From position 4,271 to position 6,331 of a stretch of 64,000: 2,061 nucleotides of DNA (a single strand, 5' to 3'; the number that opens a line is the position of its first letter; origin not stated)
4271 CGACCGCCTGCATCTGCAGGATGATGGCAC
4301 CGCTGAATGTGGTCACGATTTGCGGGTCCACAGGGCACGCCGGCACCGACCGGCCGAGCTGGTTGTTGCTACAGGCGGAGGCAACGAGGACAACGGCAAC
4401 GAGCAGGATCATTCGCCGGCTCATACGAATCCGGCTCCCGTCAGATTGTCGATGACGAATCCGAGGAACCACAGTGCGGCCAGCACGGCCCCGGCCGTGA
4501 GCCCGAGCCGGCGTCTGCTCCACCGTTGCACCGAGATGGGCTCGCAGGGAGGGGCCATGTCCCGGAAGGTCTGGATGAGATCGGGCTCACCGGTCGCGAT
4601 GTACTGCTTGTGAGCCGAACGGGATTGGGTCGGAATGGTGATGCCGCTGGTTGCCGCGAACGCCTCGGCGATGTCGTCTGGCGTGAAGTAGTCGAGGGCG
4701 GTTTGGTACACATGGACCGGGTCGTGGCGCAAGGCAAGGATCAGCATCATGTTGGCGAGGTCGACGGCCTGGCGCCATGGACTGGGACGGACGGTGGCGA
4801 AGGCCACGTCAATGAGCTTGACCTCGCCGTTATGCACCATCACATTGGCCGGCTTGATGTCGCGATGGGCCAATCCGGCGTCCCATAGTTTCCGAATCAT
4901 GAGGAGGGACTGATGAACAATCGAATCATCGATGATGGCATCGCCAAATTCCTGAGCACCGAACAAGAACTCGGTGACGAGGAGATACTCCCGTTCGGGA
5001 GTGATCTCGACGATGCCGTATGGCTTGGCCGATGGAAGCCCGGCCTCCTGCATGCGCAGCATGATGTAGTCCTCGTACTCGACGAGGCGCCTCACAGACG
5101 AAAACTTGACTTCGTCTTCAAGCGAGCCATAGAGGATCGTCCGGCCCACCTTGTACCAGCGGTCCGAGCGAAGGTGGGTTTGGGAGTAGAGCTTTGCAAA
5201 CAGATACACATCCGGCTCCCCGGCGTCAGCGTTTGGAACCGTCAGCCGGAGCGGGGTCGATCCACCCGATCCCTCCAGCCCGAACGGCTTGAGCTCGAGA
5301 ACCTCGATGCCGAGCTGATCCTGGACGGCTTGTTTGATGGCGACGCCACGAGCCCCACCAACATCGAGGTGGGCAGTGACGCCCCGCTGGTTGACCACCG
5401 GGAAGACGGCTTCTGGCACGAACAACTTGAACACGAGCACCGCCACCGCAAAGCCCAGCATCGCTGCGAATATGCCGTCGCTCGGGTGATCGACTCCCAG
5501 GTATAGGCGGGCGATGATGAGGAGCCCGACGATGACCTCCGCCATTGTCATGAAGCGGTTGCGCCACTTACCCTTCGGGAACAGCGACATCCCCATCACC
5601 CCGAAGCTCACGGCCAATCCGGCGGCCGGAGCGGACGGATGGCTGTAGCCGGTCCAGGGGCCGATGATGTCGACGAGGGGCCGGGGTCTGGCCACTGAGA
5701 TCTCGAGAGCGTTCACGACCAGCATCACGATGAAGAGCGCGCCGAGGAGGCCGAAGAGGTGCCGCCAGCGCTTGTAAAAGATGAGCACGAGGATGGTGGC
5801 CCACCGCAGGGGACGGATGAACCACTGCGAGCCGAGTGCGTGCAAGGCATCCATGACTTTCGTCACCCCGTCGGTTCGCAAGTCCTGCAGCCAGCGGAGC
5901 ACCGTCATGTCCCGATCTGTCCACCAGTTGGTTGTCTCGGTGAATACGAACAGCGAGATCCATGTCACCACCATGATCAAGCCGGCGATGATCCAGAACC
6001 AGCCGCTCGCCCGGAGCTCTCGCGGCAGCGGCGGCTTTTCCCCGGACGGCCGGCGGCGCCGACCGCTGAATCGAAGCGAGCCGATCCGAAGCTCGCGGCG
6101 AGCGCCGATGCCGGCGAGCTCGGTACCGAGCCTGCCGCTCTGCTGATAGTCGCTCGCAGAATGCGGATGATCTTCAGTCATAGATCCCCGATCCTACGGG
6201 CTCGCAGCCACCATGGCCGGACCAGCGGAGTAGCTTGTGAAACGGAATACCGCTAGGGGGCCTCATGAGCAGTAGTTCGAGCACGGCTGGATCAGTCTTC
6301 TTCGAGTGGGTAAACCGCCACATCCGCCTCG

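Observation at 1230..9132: Translationally coupled PAP2-PAP2-lipoprotein-(PAP2+kinase) operon flanked by an MMPL exporter and a flippase-like protein: candidate envelope-lipid remodelling system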

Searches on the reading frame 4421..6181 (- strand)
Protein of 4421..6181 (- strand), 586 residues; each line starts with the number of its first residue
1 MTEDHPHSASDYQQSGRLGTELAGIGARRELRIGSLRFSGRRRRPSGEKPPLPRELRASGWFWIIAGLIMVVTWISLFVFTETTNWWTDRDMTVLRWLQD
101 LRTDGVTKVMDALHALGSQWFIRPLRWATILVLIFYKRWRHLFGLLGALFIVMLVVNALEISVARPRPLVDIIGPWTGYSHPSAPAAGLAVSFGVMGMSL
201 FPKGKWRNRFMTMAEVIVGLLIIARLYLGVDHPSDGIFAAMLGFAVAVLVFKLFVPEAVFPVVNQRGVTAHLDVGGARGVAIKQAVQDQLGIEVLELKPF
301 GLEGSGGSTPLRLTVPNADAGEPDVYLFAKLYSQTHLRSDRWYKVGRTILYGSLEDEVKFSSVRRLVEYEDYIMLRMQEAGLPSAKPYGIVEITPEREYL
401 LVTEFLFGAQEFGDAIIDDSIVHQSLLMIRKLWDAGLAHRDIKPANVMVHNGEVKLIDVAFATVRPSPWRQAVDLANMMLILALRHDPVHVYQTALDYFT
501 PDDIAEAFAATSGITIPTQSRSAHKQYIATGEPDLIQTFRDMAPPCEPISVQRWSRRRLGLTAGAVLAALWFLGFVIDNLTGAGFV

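Call 9: search_protein_families(library=pfam, proteins=[window:4421-6181:-], max_evalue=0.01)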
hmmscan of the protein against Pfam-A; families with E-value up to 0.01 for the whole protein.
window:4421-6181:- (586 aa): 4 families
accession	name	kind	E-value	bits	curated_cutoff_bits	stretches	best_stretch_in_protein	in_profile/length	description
PF01569.27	PAP2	-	2.9e-08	34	27.2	1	143-254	3-125/130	PAP2 superfamily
PF00069.31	Pkinase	-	2.3e-06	27.6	31.7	1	420-463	102-146/263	Protein kinase domain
PF06293.20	Kdo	-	0.00033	20.6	21.3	1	372-466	63-173/207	Lipopolysaccharide kinase (Kdo/WaaP) family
PF01163.29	RIO1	-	0.0061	16.6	22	0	366-463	54-152/187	RIO domain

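Call 10: search_protein_families(library=ncbifam, proteins=[window:4421-6181:-], max_evalue=0.01)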
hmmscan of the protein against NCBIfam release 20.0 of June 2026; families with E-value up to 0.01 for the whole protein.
window:4421-6181:- (586 aa): 11 families
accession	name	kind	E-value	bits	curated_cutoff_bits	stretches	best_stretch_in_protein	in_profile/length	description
TIGR03724.2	arch_bud32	equivalog_domain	1e-05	25.1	125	1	371-483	44-152/193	KEOPS complex kinase/ATPase Bud32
NF011463.0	PRK14879.1-4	equivalog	4.9e-05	22.8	188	1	365-476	63-174/237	Kae1-associated kinase Bud32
NF047884.1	UdeprDiPSep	equivalog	6.5e-05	22.9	250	1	91-253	26-186/188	undecaprenyl-diphosphatase SepP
NF007174.0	PRK09605.1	equivalog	6.6e-05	21.6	447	1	370-479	386-490/535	bifunctional N(6)-L-threonylcarbamoyladenine synthase/serine/threonine protein kinase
NF033483.0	PknB_PASTA_kin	equivalog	0.00025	20.2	450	1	434-460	125-152/563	Stk1 family PASTA domain-containing Ser/Thr kinase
NF041310.1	Prot_Kin_Rio1_Halo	equivalog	0.00068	19.1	480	1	428-463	204-239/273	serine/threonine-protein kinase Rio1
NF038151.1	lanthi_synth_III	equivalog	0.0009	17.7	575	1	422-468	342-389/833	class III lanthionine synthetase LanKC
NF011462.0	PRK14879.1-3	equivalog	0.00099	18.9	174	1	415-480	81-146/192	Kae1-associated kinase Bud32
NF038150.1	lanthi_synth_IV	equivalog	0.0028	16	650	1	428-465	310-348/851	class IV lanthionine synthetase LanL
NF011464.0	PRK14879.1-7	equivalog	0.003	17.3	246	1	428-476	115-163/221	Kae1-associated kinase Bud32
NF002475.0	PRK01723.1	equivalog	0.008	15.2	142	0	376-471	97-201/241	3-deoxy-D-manno-octulosonic acid kinase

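Call 15: find_homologous_proteins(query=window:4421-6181:-)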
Query window:4421-6181:- (586 aa): 8000 proteins with E <= 0.001 among 8000 candidates; the best 120 are listed.
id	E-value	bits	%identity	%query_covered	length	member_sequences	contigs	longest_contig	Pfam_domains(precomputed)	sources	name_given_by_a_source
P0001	0.0e+0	1244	92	100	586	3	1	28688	PF00069.32,PF01569.28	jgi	jgi:membrane-associated phospholipid phosphatase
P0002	0.0e+0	1196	90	98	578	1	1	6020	PF00069.32,PF01569.28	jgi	-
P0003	0.0e+0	1193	89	98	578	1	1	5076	PF00069.32,PF01569.28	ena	-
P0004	0.0e+0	1185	89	98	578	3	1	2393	PF00069.32,PF01569.28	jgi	jgi:tRNA A-37 threonylcarbamoyl transferase component Bud32/membrane-associated phospholipid phospha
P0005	0.0e+0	1179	88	98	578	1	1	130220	PF00069.32,PF01569.28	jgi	jgi:membrane-associated phospholipid phosphatase/tRNA A-37 threonylcarbamoyl transferase component B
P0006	0.0e+0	1169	87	98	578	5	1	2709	PF00069.32,PF01569.28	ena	-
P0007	0.0e+0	1167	86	99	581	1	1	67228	PF00069.32,PF01569.28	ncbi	-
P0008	0.0e+0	1155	86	100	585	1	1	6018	PF00069.32,PF01569.28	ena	-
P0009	0.0e+0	1118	84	97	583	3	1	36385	PF00069.32,PF01569.28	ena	-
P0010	0.0e+0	1105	81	100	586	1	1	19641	PF00069.32,PF01569.28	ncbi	ncbi:MAG: phosphatase PAP2 family protein [Acidimicrobiia bacterium]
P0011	0.0e+0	1103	81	100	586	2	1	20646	PF01569.28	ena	-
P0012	0.0e+0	1068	80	97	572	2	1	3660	PF00069.32,PF01569.28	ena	-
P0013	0.0e+0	1060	79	100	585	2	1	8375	PF00069.32,PF01569.28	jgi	jgi:membrane-associated phospholipid phosphatase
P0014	0.0e+0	1036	78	97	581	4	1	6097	PF00069.32,PF01569.28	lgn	-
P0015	0.0e+0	1027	79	94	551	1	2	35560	PF00069.32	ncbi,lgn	-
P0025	5.0e-258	875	67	94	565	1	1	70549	PF06293.21,PF00069.32,PF01163.29,PF01636.30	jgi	jgi:membrane-associated phospholipid phosphatase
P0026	2.0e-244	831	65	99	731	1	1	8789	PF06293.21,PF01569.28,PF00027.36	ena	-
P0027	1.0e-233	795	62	99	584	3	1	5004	PF01569.28,PF01163.29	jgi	-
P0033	2.3e-230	784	61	98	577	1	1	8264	PF01163.29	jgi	jgi:tRNA A-37 threonylcarbamoyl transferase component Bud32/membrane-associated phospholipid phospha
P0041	3.6e-229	780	60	98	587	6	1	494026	PF00069.32,PF01569.28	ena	-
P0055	2.0e-225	768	59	100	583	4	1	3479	PF01569.28,PF01163.29,PF01636.30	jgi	jgi:tRNA A-37 threonylcarbamoyl transferase component Bud32/membrane-associated phospholipid phospha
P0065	5.3e-223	760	60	98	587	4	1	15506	PF01569.28,PF01163.29,PF01636.30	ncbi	-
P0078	3.7e-221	754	58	98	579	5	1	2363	PF01569.28,PF01163.29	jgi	-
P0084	1.1e-219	749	61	95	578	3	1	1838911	PF01569.28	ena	-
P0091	1.3e-218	745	58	99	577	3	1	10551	PF01163.29,PF01636.30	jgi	-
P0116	1.1e-216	739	58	98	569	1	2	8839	PF00069.32,PF01569.28,PF01163.29,PF01636.30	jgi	jgi:tRNA A-37 threonylcarbamoyl transferase component Bud32/membrane-associated phospholipid phospha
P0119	3.0e-216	737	60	96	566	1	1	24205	PF06293.21,PF01569.28,PF01163.29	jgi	jgi:serine/threonine-protein kinase RIO1/membrane-associated phospholipid phosphatase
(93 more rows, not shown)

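Call 17: find_encoding_contigs(protein=P0084, flank=10000, max_places=2)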
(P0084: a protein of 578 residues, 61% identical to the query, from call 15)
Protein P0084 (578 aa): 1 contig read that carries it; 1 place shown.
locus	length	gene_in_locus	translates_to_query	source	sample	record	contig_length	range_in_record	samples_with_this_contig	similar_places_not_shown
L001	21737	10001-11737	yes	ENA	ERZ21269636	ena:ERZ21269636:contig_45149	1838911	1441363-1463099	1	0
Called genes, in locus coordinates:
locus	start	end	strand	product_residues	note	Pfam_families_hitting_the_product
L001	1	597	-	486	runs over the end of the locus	PF06863:DUF1254, PF06742:DUF1214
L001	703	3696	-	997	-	PF06863:DUF1254, PF06742:DUF1214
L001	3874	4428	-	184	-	PF06742:DUF1214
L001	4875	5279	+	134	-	PF02656:DUF202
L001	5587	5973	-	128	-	-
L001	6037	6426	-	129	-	-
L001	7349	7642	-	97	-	-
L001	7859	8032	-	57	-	-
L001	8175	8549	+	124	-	PF14534:DUF4440 (weak), PF12680:SnoaL_2 (weak)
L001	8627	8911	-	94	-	PF04075:F420H2_quin_red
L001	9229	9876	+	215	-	-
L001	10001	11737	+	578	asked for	PF01569:PAP2 (weak)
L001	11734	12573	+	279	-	-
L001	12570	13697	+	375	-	PF03706:LPG_synthase_TM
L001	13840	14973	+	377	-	PF03706:LPG_synthase_TM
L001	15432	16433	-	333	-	-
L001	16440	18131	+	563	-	PF12832:MFS_1_like (faint), PF07690:MFS_1, PF00083:Sugar_tr, PF07690:MFS_1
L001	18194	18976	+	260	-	PF00248:Aldo_ket_red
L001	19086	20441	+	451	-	PF01474:DAHP_synth_2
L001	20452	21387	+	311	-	PF00480:ROK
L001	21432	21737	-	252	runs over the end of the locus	-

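Call 18: find_encoding_contigs(protein=P0041, flank=10000, max_places=2)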
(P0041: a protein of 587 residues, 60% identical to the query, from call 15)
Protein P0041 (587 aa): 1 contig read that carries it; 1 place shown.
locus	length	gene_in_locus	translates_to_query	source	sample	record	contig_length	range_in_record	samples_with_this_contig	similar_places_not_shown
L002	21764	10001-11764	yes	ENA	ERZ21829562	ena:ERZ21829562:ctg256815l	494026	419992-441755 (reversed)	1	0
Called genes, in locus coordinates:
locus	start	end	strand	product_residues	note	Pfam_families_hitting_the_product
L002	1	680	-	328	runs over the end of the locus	-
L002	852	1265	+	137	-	-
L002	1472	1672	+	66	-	-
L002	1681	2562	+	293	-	-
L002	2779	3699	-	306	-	PF00892:EamA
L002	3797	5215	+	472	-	PF00884:Sulfatase, PF16347:SGSH_C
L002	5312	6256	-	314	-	PF00188:CAP (faint)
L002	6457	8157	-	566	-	PF00270:DEAD, PF00271:Helicase_C, PF16124:RecQ_Zn_bind, PF00570:HRDC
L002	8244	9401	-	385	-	PF04542:Sigma70_r2, PF08281:Sigma70_r4_2, PF20239:DUF6596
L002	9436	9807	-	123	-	PF03795:YCII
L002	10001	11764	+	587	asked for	PF01569:PAP2 (weak), PF00069:Pkinase (weak)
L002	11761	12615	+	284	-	-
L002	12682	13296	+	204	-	-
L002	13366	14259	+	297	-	-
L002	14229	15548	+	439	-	PF03176:MMPL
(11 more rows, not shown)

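Call 20: find_related_loci(query=A1, collection=genome_contigs, flank=10000)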
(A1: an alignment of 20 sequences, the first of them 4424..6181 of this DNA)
Query A1 (586 aa) in genome_contigs; peptide patterns used: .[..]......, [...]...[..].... (x = any residue, [..] = any of these).
599 stretches matched a pattern (row limit reached: there are more); 578 encode a relative of the query (tblastn E <= 1e-3); the best 80 are kept; 79 distinct loci.
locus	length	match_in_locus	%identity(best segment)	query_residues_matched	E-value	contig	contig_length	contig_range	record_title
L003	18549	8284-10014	87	10-586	0e+0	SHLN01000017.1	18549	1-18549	MAG: Acidimicrobiia bacterium isolate MetaBAT.bin.17 NODE_573_length_18549_cov_8.925111, whole genome shotgun sequence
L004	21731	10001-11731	86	4-586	0e+0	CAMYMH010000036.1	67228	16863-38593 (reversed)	MAG: uncultured Acidimicrobiaceae bacterium isolate ES_M_Acidobacteriota_15 genome assembly, contig: scaffold_1266, whol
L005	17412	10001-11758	78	1-586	0e+0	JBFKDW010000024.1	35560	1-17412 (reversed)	MAG: Acidimicrobiia bacterium isolate Mix_sand20.2022.06.G.68 k141_364030_length_35560_cov_19.5926, whole genome shotgun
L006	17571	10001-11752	73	3-586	0e+0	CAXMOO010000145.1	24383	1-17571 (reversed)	MAG: uncultured Gammaproteobacteria bacterium isolate 07C-BC-St04_bin.27.orig genome assembly, contig: k141_2652708, who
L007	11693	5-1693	77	24-586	0e+0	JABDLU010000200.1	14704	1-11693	MAG: Acidimicrobiia bacterium isolate SS_bin_83 k127_2492079, whole genome shotgun sequence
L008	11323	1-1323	84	146-586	0e+0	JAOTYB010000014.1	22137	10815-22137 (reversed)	MAG: Acidimicrobiia bacterium isolate 21_Jan_SF_Bin35 21_Jan_SF_Bin35_scaffold_1351_c1, whole genome shotgun sequence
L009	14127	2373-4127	59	3-586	0e+0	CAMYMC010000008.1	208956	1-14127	MAG: uncultured Acidimicrobiaceae bacterium isolate ES_M_Acidobacteriota_16 genome assembly, contig: scaffold_122, whole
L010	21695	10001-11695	60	17-586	0e+0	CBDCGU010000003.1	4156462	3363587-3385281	MAG: Acidimicrobiia bacterium isolate 6749b232-f2df-4c02-bc6f-726ef32645bf genome assembly, contig: contig_3, whole geno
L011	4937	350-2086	59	4-586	0e+0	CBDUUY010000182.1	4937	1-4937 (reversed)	MAG TPA_asm: uncultured bacterium isolate SRR22302361_binner23_Refined_96 genome assembly, contig: ERZ25748748.15496, wh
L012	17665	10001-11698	60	17-586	0e+0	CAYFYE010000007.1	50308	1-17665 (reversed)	MAG TPA_asm: uncultured Acidimicrobiia bacterium isolate ERP108616_co2_12 genome assembly, contig: NODE_707_length_50308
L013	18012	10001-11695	59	17-586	0e+0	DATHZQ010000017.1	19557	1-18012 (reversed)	MAG TPA_asm: Acidimicrobiia bacterium isolate SMAG_U16242 k141_106217, whole genome shotgun sequence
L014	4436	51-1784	61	7-586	0e+0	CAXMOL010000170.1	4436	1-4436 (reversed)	MAG: uncultured Kiloniellaceae bacterium isolate 07C-BC-St04_bin.20.orig genome assembly, contig: k141_2537898, whole ge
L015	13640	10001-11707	58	13-585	0e+0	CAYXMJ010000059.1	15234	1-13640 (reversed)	MAG TPA_asm: uncultured Acidimicrobiaceae bacterium isolate binchicken_co373_9 genome assembly, contig: NODE_893_length_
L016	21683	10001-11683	61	22-586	0e+0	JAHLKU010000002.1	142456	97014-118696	MAG: Actinomycetota bacterium isolate MAG32 NODE_453_length_142456_cov_2573.622250, whole genome shotgun sequence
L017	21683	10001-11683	59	22-586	0e+0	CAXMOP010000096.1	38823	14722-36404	MAG: uncultured Kiloniellales bacterium isolate 07C-BC-St04_bin.11.orig genome assembly, contig: k141_3411978, whole gen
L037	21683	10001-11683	58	22-586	0e+0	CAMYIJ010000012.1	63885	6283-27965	MAG: uncultured Acidimicrobiaceae bacterium isolate FCS_M_Acidobacteriota_17 genome assembly, contig: scaffold_499, whol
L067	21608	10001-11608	54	40-579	7e-178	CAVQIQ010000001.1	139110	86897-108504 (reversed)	MAG: uncultured Actinomycetes bacterium isolate MFD10007.bin.3.88 genome assembly, contig: contig_12140, whole genome sh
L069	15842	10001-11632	52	28-579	2e-176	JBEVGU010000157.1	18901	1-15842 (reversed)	MAG: Actinomycetota bacterium isolate T2R5BO.18.metabat2 T2R5BO.18.metabat2_k133_6292091, whole genome shotgun sequence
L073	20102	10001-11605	53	40-579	3e-175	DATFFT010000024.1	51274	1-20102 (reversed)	MAG TPA_asm: Actinomycetota bacterium isolate SMAG_U8643 k141_1540810, whole genome shotgun sequence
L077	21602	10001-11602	52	42-579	8e-175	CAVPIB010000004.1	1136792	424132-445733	MAG: uncultured Actinomycetes bacterium isolate MFD09964.bin.1.67 genome assembly, contig: contig_31714, whole genome sh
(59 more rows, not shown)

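Call 28: search_solved_structures(query=A1, max_evalue=1, show_alignments=4)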
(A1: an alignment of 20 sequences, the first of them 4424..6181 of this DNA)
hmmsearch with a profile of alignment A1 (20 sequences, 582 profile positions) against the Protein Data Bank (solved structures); distinct sequences matched with E-value up to 1: 592 (the best 60 are shown).
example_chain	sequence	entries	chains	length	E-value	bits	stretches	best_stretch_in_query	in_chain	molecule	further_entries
5jki_A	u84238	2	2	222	1.1e-12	50.2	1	73-249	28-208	Putative lipid phosphate phosphatase YodM | Phosphatidylglycerophosphatase B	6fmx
7up4_A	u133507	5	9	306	3.8e-05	25.3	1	416-479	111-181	Ribosomal protein S6 kinase alpha-5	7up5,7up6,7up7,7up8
8k20_B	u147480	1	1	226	8e-05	24.2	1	415-495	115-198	non-specific serine/threonine protein kinase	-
4qny_A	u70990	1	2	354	0.00026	22.5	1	400-454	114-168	Mitogen activated protein kinase, putative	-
3kn5_A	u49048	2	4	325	0.00027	22.5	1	416-463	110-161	Ribosomal protein S6 kinase alpha-5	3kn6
3vum_A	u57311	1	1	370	0.0018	19.8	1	417-458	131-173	Mitogen-activated protein kinase 8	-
3vul_A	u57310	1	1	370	0.0018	19.7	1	417-458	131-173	Mitogen-activated protein kinase 8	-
3vuk_A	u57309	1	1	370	0.0018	19.7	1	417-458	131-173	Mitogen-activated protein kinase 8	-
5eh0_A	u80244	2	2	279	0.0019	19.7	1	420-458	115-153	Dual specificity protein kinase TTK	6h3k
4js8_A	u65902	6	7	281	0.0019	19.7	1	420-458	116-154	Dual specificity protein kinase TTK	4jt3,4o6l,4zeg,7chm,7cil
7chn_A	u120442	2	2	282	0.002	19.7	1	420-458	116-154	Dual specificity protein kinase TTK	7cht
7cja_A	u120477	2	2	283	0.002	19.6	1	420-458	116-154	Dual specificity protein kinase TTK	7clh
4d2s_A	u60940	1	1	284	0.002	19.6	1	420-458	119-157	DUAL SPECIFICITY PROTEIN KINASE TTK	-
6n6o_A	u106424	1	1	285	0.002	19.6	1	420-458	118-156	Dual specificity protein kinase TTK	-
4ix3_A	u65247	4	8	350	0.002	19.6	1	409-458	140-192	MsStt7d protein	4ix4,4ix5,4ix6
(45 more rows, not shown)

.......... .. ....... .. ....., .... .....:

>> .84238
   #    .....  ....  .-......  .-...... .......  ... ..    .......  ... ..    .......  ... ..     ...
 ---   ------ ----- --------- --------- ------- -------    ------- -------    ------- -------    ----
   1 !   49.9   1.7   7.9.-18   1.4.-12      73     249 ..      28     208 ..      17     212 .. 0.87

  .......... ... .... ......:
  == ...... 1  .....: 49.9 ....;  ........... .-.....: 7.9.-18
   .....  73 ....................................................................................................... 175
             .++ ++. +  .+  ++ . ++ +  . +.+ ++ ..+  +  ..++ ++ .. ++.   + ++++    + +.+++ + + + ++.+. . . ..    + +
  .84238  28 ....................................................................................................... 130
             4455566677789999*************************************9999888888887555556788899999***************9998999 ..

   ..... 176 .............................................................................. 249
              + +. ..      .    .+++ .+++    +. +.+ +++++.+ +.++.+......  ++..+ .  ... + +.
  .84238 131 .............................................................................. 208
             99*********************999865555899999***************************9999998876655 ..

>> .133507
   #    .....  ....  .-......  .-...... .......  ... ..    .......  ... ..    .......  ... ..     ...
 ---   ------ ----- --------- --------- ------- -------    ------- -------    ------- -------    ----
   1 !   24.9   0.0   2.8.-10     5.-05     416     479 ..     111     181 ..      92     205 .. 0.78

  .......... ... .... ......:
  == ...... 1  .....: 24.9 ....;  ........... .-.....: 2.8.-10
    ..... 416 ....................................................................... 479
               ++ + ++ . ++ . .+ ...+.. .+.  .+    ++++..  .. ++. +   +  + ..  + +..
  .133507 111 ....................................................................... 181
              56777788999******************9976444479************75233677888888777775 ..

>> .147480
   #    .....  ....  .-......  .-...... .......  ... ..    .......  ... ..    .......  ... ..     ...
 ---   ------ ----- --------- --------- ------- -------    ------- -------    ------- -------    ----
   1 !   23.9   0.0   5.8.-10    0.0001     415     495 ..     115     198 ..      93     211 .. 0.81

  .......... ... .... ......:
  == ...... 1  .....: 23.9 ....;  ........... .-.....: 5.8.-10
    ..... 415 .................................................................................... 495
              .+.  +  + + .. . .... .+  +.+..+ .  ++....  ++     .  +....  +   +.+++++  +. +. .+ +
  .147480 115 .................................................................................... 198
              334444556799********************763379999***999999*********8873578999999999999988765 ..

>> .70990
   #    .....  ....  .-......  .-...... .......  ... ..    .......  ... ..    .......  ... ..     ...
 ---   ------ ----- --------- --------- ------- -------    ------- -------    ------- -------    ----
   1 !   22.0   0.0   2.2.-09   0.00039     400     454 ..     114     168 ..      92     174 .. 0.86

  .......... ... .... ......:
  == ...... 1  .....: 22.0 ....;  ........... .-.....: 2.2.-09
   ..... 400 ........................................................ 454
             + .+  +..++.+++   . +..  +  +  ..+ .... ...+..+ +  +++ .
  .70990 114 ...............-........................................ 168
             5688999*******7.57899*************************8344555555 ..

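Call 34: predict_structure(alignment_id=A1)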
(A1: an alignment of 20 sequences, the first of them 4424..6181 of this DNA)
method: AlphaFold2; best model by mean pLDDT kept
length: 586 residues; sequences in the alignment: 20
mean_pLDDT: 68.5   pTM: 0.46
mean pLDDT of the five models: 68.5, 68.4, 64.9, 63.8, 62.2
residues with pLDDT >= 90: 57; 70-90: 271; 50-70: 130; < 50: 128
segments of 3 or more residues with pLDDT < 50: 1-33, 35-56, 266-272, 302-307, 333-369, 390-396, 511-513, 550-554, 582-586
pLDDT, mean of each block of 10 residues (from residue 1): 30 30 35 39 36 47 73 72 81 88 88 85 86 82 88 79 65 61 80 93 87 94 89 86 88 68 51 60 67 72 47 73 67 44 36 32 37 69 62 49 63 82 91 79 78 71 66 88 90 93 82 57 79 86 73 57 77 65 41
secondary structure, 60 per line:
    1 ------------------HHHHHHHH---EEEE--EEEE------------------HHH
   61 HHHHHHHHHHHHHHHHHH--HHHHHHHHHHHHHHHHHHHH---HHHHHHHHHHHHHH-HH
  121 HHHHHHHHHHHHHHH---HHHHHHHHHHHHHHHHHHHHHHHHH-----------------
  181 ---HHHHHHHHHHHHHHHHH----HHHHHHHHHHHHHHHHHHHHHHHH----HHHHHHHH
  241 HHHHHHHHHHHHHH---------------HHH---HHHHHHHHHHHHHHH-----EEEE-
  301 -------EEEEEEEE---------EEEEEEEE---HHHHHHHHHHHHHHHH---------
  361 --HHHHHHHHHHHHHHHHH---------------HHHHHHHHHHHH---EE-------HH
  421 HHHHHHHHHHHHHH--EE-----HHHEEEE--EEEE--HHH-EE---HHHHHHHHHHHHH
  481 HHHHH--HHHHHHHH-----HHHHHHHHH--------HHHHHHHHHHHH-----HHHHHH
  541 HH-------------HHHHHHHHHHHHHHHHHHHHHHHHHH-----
elements in order: H19-26 E30-33 E36-39 H58-78 H81-100 H104-117 H119-135 H139-163 H184-200 H205-228 H233-254 H276-290 E296-299 E308-315 E325-332 H336-351 H363-379 H395-406 H419-434 E447-450 E453-456 H468-485 H488-495 H501-509 H518-529 H535-542 H556-581
